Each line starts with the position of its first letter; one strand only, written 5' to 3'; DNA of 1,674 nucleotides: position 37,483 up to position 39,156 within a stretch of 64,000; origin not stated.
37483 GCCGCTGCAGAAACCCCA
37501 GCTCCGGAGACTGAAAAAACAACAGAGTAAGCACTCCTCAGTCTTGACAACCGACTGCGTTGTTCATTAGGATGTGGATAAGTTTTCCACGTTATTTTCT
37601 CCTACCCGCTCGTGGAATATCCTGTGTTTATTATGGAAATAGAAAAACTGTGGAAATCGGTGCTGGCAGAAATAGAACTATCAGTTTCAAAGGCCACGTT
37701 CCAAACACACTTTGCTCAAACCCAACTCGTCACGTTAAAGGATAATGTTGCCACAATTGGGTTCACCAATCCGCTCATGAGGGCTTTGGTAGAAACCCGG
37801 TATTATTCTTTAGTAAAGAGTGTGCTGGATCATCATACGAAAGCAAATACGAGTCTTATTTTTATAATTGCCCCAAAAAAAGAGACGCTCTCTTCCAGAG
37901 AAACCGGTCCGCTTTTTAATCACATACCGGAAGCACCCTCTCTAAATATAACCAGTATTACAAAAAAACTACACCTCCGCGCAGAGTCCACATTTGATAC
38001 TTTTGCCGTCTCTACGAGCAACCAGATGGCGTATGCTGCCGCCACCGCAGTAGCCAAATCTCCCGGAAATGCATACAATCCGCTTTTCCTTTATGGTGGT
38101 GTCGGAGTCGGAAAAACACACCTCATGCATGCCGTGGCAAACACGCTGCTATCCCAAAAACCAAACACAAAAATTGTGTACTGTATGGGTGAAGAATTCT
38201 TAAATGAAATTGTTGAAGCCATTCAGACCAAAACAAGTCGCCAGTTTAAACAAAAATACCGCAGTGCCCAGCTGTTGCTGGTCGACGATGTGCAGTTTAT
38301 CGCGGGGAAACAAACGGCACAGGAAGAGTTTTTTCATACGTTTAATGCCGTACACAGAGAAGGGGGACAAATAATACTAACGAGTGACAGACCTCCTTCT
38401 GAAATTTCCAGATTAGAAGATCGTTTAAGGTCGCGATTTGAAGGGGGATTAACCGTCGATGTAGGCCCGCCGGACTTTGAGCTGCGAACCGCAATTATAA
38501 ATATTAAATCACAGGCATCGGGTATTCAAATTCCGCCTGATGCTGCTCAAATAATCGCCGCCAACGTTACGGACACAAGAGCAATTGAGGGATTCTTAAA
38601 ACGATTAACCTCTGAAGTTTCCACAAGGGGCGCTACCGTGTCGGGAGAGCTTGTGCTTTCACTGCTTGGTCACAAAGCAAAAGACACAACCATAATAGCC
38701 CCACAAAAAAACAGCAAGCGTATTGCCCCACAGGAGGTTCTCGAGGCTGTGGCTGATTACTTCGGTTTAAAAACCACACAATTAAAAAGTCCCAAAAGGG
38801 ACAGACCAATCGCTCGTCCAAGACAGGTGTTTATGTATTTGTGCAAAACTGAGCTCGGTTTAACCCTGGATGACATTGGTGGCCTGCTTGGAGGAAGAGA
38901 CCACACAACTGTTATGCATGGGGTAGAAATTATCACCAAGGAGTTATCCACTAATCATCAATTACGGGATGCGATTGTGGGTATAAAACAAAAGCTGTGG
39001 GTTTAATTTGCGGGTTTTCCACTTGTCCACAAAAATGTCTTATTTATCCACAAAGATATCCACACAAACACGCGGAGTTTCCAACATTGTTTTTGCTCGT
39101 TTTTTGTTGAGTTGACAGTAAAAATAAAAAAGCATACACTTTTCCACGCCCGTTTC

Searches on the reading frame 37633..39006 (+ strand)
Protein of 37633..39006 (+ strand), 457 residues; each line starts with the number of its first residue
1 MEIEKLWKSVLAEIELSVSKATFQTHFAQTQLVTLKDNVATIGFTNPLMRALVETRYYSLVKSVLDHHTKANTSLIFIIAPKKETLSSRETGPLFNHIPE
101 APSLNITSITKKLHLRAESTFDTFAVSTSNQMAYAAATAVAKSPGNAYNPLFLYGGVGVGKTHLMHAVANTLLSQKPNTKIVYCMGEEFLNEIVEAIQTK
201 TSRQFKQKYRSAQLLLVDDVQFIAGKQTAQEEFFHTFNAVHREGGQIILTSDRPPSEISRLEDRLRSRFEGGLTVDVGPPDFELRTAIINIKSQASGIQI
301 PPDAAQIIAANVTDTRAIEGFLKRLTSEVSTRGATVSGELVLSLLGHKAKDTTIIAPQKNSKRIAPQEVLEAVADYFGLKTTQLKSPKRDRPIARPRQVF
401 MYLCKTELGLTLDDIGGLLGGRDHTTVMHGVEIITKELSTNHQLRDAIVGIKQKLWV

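Call 45: search_protein_families(library=pfam, proteins=[window:37633-39006:+], max_evalue=0.01)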
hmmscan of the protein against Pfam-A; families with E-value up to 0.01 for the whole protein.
window:37633-39006:+ (457 aa): 14 families
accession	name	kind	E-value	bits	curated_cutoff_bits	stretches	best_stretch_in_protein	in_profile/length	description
PF00308.24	Bac_DnaA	-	6.3e-66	222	23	1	117-276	3-162/162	Bacterial DnaA ATPAse domain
PF08299.17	Bac_DnaA_C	-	3.5e-24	85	31.5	1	367-432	2-67/69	Bacterial dnaA protein helix-turn-helix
PF00004.35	AAA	-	1.1e-08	36.1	21.2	1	152-270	2-124/131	ATPase family associated with various cellular activities (AAA)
PF01695.23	IstB_IS21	-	6e-08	32.9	24.1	1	150-255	94-196/238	IstB-like ATP binding protein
PF11638.13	DnaA_N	-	5.5e-07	29.7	24.6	1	5-65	2-63/65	DnaA N-terminal domain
PF13401.12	AAA_22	-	1.1e-06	29.4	27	1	150-249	7-120/130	AAA domain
PF01637.24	ATPase_2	-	8.1e-06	26.2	33.2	1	146-252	18-117/225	ATPase domain predominantly from Archaea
PF13173.12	AAA_14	-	2.4e-05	24.8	27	1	149-268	3-114/129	AAA domain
PF13191.12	AAA_16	-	0.00025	22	32.6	1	148-238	24-121/167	AAA ATPase domain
PF12775.13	AAA_7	-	0.00053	20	25.8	1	117-221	5-110/181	P-loop containing dynein motor region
PF03969.22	AFG1_ATPase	-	0.0013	18.3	27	1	142-180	55-94/361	AFG1-like ATPase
PF24883.2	NPHP3_N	-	0.0025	18.5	24.8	1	150-220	24-94/164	Nephrocystin 3, N-terminal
PF00910.28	RNA_helicase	-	0.006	17.5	21.5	0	152-224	2-62/105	RNA helicase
PF20720.3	nSTAND3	-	0.0079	16.4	27.2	0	147-251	16-110/155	Novel STAND NTPase 3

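Call 47: find_homologous_proteins(query=window:37633-39006:+, max_evalue=1e-30)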
Query window:37633-39006:+ (457 aa): 8000 proteins with E <= 1e-30 among 8000 candidates; the best 120 are listed.
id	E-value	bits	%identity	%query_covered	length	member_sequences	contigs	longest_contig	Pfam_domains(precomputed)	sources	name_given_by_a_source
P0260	1.3e-297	1004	100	100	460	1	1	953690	PF11638.14,PF01695.24,PF00308.25,PF08299.18,PF00004.36,PF13401.13,PF01637.25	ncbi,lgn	-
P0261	2.2e-274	928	90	100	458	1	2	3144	PF13173.13,PF11638.14,PF01695.24,PF00308.25,PF08299.18,PF00004.36,PF13401.13,PF01637.25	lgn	-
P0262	5.1e-260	881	86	100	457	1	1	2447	PF11638.14,PF01695.24,PF00308.25,PF08299.18,PF00004.36,PF13401.13,PF01637.25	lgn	-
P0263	5.3e-229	778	75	100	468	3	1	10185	PF11638.14,PF01695.24,PF00308.25,PF08299.18,PF00004.36,PF13401.13,PF01637.25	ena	-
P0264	6.3e-229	778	74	100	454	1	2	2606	PF11638.14,PF01695.24,PF00308.25,PF08299.18,PF00004.36,PF13401.13,PF01637.25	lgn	-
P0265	7.3e-228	775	77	100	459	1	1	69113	PF01695.24,PF00308.25,PF08299.18,PF00004.36,PF13401.13,PF01637.25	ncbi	-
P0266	1.2e-227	774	75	100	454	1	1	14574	PF11638.14,PF01695.24,PF00308.25,PF08299.18,PF00004.36,PF13401.13,PF01637.25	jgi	jgi:chromosomal replication initiator protein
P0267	2.2e-227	773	75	100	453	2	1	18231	PF11638.14,PF01695.24,PF00308.25,PF08299.18,PF00004.36,PF13401.13,PF01637.25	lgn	-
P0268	5.1e-227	772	74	100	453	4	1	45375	PF11638.14,PF01695.24,PF00308.25,PF08299.18,PF00004.36,PF13401.13,PF01637.25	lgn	-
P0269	5.5e-227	772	74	100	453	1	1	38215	PF11638.14,PF01695.24,PF00308.25,PF08299.18,PF00004.36,PF13401.13,PF01637.25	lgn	-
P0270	1.2e-226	771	75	100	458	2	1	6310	PF11638.14,PF01695.24,PF00308.25,PF08299.18,PF00004.36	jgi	jgi:chromosomal replication initiator protein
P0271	3.0e-226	769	75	100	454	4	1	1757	PF11638.14,PF01695.24,PF00308.25,PF08299.18,PF00004.36,PF01637.25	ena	-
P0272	7.3e-226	768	74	100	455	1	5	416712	PF11638.14,PF01695.24,PF00308.25,PF08299.18,PF00004.36,PF01637.25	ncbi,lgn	-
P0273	9.7e-226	768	75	100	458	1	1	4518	PF01695.24,PF00308.25,PF08299.18,PF00004.36,PF13401.13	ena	-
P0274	1.4e-225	767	76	100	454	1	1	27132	PF11638.14,PF01695.24,PF00308.25,PF08299.18,PF00004.36,PF13401.13,PF01637.25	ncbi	-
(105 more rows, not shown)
